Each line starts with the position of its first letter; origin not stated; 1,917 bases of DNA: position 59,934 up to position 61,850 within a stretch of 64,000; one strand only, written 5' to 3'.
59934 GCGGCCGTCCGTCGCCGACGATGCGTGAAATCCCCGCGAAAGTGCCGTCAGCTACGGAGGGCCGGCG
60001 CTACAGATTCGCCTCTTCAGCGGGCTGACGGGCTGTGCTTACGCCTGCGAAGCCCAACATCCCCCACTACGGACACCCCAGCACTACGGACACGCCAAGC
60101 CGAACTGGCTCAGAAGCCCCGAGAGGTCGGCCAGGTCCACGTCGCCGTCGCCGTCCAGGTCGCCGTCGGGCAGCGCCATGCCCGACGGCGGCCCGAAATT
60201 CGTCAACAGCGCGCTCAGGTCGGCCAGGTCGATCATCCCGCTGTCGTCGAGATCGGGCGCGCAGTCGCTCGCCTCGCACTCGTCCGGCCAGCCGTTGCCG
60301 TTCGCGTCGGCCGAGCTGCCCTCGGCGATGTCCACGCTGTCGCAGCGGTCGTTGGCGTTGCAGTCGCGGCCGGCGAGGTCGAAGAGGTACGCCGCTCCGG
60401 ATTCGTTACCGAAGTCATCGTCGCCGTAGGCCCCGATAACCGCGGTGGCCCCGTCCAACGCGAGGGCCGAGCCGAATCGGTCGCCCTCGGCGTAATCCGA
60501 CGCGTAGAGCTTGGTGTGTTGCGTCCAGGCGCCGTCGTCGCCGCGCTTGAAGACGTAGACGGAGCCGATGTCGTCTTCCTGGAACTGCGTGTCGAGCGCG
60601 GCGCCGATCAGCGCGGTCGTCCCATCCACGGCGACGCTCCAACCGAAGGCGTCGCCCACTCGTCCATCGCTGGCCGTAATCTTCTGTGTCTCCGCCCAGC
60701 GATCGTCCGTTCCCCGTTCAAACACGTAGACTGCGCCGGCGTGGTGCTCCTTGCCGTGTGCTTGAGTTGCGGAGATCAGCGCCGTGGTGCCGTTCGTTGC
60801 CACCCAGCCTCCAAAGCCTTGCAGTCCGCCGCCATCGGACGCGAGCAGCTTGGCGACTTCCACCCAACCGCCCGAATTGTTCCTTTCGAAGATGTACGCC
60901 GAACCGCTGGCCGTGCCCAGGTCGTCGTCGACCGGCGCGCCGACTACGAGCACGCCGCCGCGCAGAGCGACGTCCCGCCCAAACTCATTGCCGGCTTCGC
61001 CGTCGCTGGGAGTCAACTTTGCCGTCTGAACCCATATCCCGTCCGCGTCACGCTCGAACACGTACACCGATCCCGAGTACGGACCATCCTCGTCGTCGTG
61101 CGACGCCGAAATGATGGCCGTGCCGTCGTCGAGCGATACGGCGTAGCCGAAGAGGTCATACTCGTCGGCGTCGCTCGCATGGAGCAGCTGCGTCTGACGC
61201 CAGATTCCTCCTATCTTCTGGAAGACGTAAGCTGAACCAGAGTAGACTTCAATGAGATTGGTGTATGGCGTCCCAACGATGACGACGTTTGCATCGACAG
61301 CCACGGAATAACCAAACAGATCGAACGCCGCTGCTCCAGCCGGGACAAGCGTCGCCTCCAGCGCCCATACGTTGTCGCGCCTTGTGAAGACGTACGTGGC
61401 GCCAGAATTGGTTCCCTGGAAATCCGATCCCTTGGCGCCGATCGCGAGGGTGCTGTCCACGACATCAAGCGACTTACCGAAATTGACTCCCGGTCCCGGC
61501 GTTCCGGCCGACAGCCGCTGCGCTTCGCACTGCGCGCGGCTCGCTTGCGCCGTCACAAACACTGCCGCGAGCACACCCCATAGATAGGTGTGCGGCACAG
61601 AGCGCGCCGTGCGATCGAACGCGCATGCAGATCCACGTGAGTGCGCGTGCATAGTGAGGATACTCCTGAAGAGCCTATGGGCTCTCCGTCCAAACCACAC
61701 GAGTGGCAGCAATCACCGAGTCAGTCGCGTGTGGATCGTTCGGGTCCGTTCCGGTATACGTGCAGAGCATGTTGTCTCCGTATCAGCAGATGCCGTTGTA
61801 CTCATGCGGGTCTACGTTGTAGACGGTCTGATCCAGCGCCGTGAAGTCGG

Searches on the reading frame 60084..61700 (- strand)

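Call 61: search_protein_families(library=pfam, proteins=[window:60084-61700:-], max_evalue=0.001)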
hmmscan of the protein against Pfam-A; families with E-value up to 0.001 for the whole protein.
window:60084-61700:- (538 aa): 1 family
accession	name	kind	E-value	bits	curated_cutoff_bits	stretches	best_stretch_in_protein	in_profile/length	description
PF14312.12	FG-GAP_2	-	1.5e-101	332.8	23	7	223-271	1-49/49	FG-GAP repeat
